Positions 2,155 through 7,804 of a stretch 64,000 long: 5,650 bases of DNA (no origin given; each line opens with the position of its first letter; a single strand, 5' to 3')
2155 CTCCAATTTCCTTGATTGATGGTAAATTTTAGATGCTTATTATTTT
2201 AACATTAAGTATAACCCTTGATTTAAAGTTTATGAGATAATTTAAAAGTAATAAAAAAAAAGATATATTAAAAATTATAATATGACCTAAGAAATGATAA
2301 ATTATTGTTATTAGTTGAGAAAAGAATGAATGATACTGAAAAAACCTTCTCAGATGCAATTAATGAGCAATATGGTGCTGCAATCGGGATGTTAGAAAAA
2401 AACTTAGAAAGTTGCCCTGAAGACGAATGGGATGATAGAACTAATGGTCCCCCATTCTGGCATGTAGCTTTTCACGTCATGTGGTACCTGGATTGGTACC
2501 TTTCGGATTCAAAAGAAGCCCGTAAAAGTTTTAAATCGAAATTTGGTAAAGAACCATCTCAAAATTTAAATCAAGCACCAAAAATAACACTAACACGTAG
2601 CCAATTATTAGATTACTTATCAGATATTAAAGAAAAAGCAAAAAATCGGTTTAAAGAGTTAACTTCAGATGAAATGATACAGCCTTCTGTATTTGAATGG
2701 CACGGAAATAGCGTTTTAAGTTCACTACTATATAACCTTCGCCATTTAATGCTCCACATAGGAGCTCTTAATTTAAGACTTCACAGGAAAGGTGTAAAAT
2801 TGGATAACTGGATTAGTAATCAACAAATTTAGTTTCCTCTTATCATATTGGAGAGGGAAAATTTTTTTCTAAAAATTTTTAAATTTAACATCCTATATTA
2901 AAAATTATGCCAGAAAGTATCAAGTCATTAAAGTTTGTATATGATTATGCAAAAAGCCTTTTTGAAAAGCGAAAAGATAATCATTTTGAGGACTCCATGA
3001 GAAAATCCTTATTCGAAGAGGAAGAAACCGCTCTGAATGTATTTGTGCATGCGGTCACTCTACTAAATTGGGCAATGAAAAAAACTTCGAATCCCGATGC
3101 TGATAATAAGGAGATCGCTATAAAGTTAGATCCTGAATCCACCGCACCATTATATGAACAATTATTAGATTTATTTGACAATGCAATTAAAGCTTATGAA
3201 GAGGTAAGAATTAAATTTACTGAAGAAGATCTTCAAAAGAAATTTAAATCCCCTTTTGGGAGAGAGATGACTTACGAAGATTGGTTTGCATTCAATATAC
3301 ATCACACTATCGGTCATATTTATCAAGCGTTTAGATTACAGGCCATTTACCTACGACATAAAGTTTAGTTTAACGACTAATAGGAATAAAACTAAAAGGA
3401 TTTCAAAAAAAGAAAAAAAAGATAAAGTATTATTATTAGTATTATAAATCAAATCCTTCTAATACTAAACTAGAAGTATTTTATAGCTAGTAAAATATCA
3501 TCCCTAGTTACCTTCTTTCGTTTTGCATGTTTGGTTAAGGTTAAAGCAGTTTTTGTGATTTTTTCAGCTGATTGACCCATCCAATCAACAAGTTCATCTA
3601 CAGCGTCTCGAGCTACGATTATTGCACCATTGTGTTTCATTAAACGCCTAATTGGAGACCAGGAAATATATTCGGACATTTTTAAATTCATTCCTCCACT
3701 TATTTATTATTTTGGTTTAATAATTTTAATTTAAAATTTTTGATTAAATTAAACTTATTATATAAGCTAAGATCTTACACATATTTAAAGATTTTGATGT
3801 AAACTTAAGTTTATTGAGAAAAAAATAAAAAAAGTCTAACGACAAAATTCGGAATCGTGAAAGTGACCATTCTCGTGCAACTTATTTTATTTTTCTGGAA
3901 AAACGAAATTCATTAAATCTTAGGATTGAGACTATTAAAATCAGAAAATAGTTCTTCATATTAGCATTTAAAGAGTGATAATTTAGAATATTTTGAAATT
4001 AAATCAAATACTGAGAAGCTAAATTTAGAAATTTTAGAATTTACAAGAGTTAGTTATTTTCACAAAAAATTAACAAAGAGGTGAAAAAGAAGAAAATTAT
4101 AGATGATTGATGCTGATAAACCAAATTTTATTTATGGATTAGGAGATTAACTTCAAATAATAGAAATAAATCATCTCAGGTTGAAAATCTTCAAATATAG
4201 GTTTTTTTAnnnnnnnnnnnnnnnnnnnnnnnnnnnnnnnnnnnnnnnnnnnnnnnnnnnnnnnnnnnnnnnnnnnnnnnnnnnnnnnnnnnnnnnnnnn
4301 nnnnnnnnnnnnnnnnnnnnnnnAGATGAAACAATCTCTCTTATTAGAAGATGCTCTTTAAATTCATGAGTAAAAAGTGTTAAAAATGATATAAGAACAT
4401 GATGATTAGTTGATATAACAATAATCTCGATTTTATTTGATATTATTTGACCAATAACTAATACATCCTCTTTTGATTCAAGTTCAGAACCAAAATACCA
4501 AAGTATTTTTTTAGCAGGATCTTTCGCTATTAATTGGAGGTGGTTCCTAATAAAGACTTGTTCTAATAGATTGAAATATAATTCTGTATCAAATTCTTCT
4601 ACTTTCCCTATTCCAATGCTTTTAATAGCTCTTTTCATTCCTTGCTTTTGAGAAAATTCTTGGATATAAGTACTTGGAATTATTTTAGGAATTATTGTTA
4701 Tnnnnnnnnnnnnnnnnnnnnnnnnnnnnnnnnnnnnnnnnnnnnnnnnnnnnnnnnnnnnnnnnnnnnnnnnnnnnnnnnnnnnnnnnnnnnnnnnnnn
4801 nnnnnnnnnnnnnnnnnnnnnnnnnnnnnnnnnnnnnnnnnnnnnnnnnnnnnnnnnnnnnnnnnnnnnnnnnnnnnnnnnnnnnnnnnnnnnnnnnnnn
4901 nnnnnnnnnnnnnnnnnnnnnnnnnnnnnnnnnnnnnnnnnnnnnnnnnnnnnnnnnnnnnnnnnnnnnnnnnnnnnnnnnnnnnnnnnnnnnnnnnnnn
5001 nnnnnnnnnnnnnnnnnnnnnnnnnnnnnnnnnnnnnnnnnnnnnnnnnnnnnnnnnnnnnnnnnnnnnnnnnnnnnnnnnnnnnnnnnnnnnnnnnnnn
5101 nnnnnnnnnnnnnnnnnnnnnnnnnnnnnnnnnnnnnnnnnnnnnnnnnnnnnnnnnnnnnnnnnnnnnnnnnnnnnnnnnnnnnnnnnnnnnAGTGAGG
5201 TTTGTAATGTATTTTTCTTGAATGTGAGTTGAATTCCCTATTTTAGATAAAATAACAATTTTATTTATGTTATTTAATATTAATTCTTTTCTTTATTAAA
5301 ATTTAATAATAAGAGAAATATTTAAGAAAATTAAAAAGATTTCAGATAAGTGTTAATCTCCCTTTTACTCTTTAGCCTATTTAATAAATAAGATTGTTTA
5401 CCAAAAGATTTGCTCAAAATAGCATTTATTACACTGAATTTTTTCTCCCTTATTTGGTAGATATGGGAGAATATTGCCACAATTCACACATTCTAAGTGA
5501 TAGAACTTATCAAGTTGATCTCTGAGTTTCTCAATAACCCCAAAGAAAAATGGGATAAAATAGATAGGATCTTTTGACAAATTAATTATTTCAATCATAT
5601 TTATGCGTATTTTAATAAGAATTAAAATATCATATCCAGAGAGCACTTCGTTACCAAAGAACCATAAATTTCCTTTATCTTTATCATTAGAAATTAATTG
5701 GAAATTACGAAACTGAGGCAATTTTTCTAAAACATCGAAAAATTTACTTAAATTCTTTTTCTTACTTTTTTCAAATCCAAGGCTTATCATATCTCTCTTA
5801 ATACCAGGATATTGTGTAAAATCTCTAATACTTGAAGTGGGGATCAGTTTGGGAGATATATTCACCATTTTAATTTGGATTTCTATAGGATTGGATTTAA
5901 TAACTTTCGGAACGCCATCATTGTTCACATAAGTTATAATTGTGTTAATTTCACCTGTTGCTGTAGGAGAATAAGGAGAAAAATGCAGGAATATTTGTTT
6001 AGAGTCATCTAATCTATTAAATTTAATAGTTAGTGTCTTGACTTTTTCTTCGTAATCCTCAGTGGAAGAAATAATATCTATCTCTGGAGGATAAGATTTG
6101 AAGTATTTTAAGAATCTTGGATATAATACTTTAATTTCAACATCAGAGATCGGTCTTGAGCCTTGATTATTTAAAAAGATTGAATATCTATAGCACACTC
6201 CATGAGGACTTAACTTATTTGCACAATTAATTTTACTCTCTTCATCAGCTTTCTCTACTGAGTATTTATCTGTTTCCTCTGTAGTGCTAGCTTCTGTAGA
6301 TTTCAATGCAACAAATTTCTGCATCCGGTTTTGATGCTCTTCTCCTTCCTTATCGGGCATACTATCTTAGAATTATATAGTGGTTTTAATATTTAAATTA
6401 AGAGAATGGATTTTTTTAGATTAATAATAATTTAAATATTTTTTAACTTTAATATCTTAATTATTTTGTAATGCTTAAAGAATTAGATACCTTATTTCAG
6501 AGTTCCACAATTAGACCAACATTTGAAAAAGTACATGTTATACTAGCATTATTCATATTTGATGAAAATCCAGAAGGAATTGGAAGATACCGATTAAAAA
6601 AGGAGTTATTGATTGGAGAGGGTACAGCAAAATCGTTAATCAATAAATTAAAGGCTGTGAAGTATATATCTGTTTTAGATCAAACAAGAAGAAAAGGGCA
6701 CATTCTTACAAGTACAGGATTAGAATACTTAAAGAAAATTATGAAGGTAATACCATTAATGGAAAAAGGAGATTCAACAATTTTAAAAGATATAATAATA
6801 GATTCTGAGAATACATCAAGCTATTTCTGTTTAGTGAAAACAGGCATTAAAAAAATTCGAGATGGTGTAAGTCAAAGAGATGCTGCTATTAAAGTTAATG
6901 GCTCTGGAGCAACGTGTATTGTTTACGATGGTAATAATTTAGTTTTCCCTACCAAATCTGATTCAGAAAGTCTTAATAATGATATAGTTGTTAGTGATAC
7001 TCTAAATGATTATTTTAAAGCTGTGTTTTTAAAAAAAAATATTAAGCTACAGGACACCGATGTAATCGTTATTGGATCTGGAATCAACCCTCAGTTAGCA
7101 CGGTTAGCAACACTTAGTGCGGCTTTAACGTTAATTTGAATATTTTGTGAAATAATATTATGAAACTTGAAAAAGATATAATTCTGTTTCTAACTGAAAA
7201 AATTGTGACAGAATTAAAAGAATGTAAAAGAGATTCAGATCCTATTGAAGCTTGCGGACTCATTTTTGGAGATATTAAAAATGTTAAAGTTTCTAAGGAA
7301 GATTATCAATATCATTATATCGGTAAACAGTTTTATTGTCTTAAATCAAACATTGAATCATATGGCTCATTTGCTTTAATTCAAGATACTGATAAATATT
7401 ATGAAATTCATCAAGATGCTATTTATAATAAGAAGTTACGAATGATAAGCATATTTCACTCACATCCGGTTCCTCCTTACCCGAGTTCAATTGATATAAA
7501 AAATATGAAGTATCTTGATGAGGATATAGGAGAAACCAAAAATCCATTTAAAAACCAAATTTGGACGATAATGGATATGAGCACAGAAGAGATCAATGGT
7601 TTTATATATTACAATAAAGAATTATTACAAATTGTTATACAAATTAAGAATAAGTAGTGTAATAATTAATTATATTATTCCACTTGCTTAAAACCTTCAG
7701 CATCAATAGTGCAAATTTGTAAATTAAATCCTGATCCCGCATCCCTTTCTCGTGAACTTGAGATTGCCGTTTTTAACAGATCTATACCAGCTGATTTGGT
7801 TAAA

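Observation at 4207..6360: Tandem paralogs with an undescribed beta-sandwich / alpha-beta module / Zn-ribbon architecture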

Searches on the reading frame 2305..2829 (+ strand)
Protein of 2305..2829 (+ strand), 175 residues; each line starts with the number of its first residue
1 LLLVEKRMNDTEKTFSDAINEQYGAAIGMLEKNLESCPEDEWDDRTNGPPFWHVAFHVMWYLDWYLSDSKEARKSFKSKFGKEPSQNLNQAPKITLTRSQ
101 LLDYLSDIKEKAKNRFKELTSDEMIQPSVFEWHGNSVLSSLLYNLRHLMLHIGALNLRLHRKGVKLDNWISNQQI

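Call 39: search_protein_families(library=pfam, proteins=[window:2305-2829:+], max_evalue=0.001)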
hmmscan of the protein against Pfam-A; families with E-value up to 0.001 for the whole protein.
window:2305-2829:+ (175 aa): 1 family
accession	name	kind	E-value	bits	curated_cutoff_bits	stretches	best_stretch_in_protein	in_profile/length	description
PF12867.12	DinB_2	-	5.5e-09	37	24.8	1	25-153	4-126/128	DinB superfamily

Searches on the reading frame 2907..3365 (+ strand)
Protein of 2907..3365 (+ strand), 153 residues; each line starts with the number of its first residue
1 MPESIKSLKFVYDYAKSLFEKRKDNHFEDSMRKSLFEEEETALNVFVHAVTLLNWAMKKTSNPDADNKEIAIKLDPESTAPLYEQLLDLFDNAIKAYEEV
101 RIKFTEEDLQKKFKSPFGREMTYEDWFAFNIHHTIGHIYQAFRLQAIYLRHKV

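Call 39: search_protein_families(library=pfam, proteins=[window:2907-3365:+], max_evalue=0.001)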
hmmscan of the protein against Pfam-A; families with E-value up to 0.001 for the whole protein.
window:2907-3365:+ (153 aa): 1 family
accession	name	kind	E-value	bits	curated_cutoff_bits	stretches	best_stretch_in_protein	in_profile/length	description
PF12867.12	DinB_2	-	2.9e-08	34.7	24.8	1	66-140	52-127/128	DinB superfamily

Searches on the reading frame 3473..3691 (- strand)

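Call 39: search_protein_families(library=pfam, proteins=[window:3473-3691:-], max_evalue=0.001)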
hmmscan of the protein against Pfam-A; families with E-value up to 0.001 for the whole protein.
window:3473-3691:- (73 aa): 4 families
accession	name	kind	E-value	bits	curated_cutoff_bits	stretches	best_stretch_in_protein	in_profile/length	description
PF00808.29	CBFD_NFYB_HMF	-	1.6e-09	38.3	21.4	1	12-70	6-65/65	Histone-like transcription factor (CBF/NF-Y) and archaeal histone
PF15630.12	CENP-S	-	3.5e-05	24.5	28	1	14-70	14-70/76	CENP-S protein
PF00125.30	Histone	-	4.5e-05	24.1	26.4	1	15-71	63-120/122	Core histone H2A/H2B/H3/H4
PF02291.21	TFIID-31kDa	-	0.00016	22.1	29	1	14-71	11-68/122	Transcription initiation factor IID, 31kD subunit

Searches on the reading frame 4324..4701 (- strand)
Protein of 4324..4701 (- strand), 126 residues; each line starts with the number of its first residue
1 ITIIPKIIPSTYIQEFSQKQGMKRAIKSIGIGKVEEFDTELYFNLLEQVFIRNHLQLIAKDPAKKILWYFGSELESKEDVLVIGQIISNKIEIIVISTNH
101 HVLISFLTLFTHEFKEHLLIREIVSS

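Call 41: predict_structure(alignment_id=A2)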
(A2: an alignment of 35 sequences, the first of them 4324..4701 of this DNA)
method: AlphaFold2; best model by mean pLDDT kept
length: 126 residues; sequences in the alignment: 35
mean_pLDDT: 84.9   pTM: 0.78
mean pLDDT of the five models: 84.9, 83.5, 83.5, 82.4, 81.6
residues with pLDDT >= 90: 63; 70-90: 48; 50-70: 13; < 50: 2
segments of 3 or more residues with pLDDT < 50: none
pLDDT, mean of each block of 10 residues (from residue 1): 61 84 92 70 91 90 92 84 90 94 92 89 69
secondary structure, 60 per line:
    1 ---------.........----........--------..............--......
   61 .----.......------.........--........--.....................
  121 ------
elements in order: H10-18 E23-30 H39-52 E55-61 E66-72 E79-87 E90-97 H100-120

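Call 43: fold_search(model_id=the predicted structure, library=pdb)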
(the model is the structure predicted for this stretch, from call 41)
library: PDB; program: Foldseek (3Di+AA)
matches with E <= 10: 1446; with E <= 0.001: 0
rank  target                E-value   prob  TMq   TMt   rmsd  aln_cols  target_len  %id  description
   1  9u48_A                2.7e-03  1.00  0.56  0.23   3.1       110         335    8  Cryo-EM structure of spMETTL16 in complex with U6 snRNA and SAM (released 2025-08-06)
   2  2laf_MODEL_1_A        3.5e-03  0.99  0.43  0.46   5.0       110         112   11  NMR solution structure of the N-terminal domain of the E. coli lipoprotein BamC (released 2011-06-01)
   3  4rei                  4.5e-03  1.00  0.51  0.45   4.6       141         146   11  Crystal structure of ginseng major latex-like protein 151 (GLP) from Panax ginseng. (crystal-2) (released 2015-05-13)
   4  9v6e_A                4.5e-03  1.00  0.52  0.08   5.6       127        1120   12  Cryo-EM structure of human full length KICSTOR complex (state 1) (released 2025-11-12)
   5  9m86_A                5.8e-03  1.00  0.57  0.60   7.7       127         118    9  Crystal structure of SpMETTL16 kinase associated 1 domain in complex with U6 snRNA internal stem loop (released 2025-08-06)
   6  4rej                  6.6e-03  1.00  0.53  0.46   4.1       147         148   10  Crystal structure of ginseng major latex-like protein 151 (GLP) from Panax ginseng. (crystal-3) (released 2015-05-13)
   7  3tfz_A                7.5e-03  0.89  0.34  0.27   5.6       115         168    9  Crystal structure of Zhui aromatase/cyclase from Streptomcyes sp. R1128 (released 2011-09-14)
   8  9v80_A                9.0e-03  0.98  0.48  0.15   6.4       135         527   11  Cryo-EM structure of KICSTOR CCC complex (state 4) (released 2025-11-12)
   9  6ka2_B                1.0e-02  0.91  0.40  0.35   6.3       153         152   12  Crystal structure of a Thebaine synthase from Papaver somniferum in complex with TBN (released 2020-06-24)
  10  2yh6_B                1.2e-02  0.97  0.43  0.48   4.7       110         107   11  Structure of the N-terminal domain of BamC from E. coli (released 2011-05-25)
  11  8uds                  1.4e-02  0.97  0.47  0.42   4.9       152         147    8  The Crystal Structure of CoxG from M. smegmatis, minus lipid anchoring C-terminus. (released 2024-10-02)
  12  3jrs_C                1.4e-02  0.97  0.47  0.39   6.4       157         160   10  Crystal structure of (+)-ABA-bound PYL1 (released 2009-11-03)
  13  6pny                  1.6e-02  0.99  0.52  0.56   4.3       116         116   10  X-ray Structure of Flpp3 (released 2020-02-26)
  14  6lys_C                1.6e-02  0.89  0.39  0.34   8.3       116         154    5  Structure of the BAM complex (released 2021-01-13)
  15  6e8a_B                1.8e-02  0.87  0.35  0.32   4.6        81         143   18  Crystal structure of DcrB from Salmonella enterica at 1.92 Angstroms resolution (released 2018-10-31)
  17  1pzd                  2.2e-02  0.96  0.43  0.23   4.2        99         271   12  Structural Identification of a conserved appendage domain in the carboxyl-terminus of the COPI gamma-subunit. (released 2003-10-14)
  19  1e42_A                2.3e-02  0.99  0.51  0.30   4.0        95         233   14  Beta2-adaptin appendage domain, from clathrin adaptor AP2 (released 2000-08-21)
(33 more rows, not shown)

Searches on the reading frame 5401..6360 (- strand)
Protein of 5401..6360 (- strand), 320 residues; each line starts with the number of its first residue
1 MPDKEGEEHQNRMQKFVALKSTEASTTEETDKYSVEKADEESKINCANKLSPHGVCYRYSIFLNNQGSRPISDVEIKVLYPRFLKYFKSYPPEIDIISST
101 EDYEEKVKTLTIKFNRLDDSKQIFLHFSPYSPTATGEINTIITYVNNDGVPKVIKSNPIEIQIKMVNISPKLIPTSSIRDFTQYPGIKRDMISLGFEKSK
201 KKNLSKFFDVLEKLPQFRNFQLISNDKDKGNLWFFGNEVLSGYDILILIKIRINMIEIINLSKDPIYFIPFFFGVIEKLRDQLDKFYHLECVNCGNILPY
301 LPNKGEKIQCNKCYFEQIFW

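Call 4: search_protein_families(library=pfam, proteins=[window:5401-6360:-], max_evalue=10)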
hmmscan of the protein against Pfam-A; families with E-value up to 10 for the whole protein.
window:5401-6360:- (320 aa): 3 families
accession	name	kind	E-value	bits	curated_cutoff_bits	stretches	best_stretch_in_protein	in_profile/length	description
PF17979.7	zf-CRD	-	0.086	13.5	26.3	1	287-313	18-44/158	Cysteine rich domain with multizinc binding regions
PF23477.1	zf_Tbcl_2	-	0.13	12.4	27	1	286-315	3-34/37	Probable treble clef zinc finger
PF00412.28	LIM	-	0.55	11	22.9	1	280-316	15-56/58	LIM domain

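Call 5: search_protein_families(library=ncbifam, proteins=[window:5401-6360:-], max_evalue=10)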
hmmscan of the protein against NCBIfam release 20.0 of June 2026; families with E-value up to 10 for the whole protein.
window:5401-6360:- (320 aa): 2 families
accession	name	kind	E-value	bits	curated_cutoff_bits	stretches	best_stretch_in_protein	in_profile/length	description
TIGR04272.1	cxxc_cxxc_Mbark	domain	0.13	12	36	1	286-315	3-34/37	CxxC-x17-CxxC domain-containing protein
NF001629.0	PRK00415.1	equivalog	0.19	11.3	70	1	282-313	8-39/62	30S ribosomal protein S27e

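Call 35: find_homologous_proteins(query=window:5401-6360:-, max_evalue=0.001)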
Query window:5401-6360:- (320 aa): 1 proteins with E <= 0.001 among 666 candidates.
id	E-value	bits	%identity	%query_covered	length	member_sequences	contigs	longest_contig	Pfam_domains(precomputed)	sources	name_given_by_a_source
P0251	6.4e-213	724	100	100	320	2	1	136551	-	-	-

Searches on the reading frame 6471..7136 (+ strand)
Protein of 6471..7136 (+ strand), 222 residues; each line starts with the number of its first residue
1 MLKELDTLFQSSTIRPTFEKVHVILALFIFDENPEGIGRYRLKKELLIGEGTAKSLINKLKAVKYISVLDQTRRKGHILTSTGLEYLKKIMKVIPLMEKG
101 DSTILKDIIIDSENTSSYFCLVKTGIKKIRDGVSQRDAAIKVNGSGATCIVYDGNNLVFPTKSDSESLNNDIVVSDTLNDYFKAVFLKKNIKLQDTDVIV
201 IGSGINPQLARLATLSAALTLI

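Call 39: search_protein_families(library=pfam, proteins=[window:6471-7136:+], max_evalue=0.001)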
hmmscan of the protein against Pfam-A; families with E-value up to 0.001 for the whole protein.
window:6471-7136:+ (222 aa): 2 families
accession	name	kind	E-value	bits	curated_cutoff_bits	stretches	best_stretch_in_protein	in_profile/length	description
PF14544.11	DUF4443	-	4.2e-17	62.4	27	1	117-222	5-100/100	Domain of unknown function (DUF4443)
PF22167.2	PH0730-like_N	-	1.3e-06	28.8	30.2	1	24-84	6-59/60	PH0730-like, N-terminal domain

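Call 46: search_solved_structures(query=window:6471-7136:+, max_evalue=1)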
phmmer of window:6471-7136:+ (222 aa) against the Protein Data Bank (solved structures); distinct sequences matched with E-value up to 1: 2.
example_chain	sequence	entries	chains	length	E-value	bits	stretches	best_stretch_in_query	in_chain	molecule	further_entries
2p8t_A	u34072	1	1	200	4e-06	29.7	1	22-161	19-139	Hypothetical protein PH0730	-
2p4q_A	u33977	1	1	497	0.15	14.7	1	46-137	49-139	6-phosphogluconate dehydrogenase, decarboxylating 1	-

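Call 47: search_protein_families(library=ncbifam, proteins=[window:6471-7136:+], max_evalue=0.01)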
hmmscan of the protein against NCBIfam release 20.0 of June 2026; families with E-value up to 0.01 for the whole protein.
window:6471-7136:+ (222 aa): 1 family
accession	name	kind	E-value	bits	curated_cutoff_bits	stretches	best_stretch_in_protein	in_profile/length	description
NF040756.1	corr_regen_AcsV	exception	0.00064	18.2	800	1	56-202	163-299/632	corrinoid activation/regeneration protein AcsV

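Call 74: find_homologous_proteins(query=window:6471-7136:+, max_evalue=0.001)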
Query window:6471-7136:+ (222 aa): 476 proteins with E <= 0.001 among 886 candidates; the best 120 are listed.
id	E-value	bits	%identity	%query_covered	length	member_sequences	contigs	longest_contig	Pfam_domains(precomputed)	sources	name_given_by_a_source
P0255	2.2e-125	434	91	100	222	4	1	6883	PF22167.2,PF14544.12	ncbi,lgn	ncbi:MAG: DUF4443 domain-containing protein [Promethearchaeota archaeon]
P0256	2.0e-106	372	80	100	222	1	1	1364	PF22167.2,PF14544.12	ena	-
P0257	6.9e-106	370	87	91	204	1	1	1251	PF22167.2,PF14544.12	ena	-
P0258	5.2e-90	318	68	100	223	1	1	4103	PF22167.2,PF14544.12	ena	-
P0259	6.0e-90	318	67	100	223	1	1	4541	PF22167.2,PF14544.12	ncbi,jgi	-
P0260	1.2e-89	317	67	100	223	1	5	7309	PF22167.2,PF14544.12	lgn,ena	-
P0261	2.3e-89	316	66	100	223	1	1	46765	PF22167.2,PF14544.12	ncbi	-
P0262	2.9e-89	316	65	100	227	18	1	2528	PF22167.2,PF14544.12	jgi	-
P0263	4.8e-89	315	67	100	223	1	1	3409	PF22167.2,PF14544.12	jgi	jgi:hypothetical protein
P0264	5.1e-89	315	66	100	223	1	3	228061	PF22167.2,PF14544.12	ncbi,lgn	ncbi:MAG: DUF4443 domain-containing protein [Candidatus Hodarchaeota archaeon]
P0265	6.7e-89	315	66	100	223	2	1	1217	PF22167.2,PF14544.12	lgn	-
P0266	2.4e-88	313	66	100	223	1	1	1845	PF22167.2,PF14544.12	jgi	-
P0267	6.2e-88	312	65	100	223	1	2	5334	PF22167.2,PF14544.12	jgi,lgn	-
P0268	7.2e-88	311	65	100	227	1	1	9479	PF22167.2,PF14544.12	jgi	jgi:hypothetical protein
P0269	1.2e-87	311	67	100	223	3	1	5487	PF22167.2,PF14544.12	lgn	-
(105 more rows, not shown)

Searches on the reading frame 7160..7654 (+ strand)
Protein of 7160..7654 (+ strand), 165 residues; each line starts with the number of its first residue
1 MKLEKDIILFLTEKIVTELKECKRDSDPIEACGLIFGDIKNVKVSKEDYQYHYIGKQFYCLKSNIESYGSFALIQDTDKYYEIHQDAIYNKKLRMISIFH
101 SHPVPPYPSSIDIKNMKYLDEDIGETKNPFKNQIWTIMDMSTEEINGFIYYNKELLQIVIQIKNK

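Call 39: search_protein_families(library=pfam, proteins=[window:7160-7654:+], max_evalue=0.001)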
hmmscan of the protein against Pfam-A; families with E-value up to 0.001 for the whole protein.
window:7160-7654:+ (165 aa): 1 family
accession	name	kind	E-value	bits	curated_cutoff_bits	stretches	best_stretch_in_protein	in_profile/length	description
PF14464.11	Prok-JAB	-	9.5e-08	32.4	25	1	16-118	5-92/114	Prokaryotic homologs of the JAB domain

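Call 47: search_protein_families(library=ncbifam, proteins=[window:7160-7654:+], max_evalue=0.01)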
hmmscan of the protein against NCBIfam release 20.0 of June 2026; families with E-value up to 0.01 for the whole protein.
window:7160-7654:+ (165 aa): 0 families
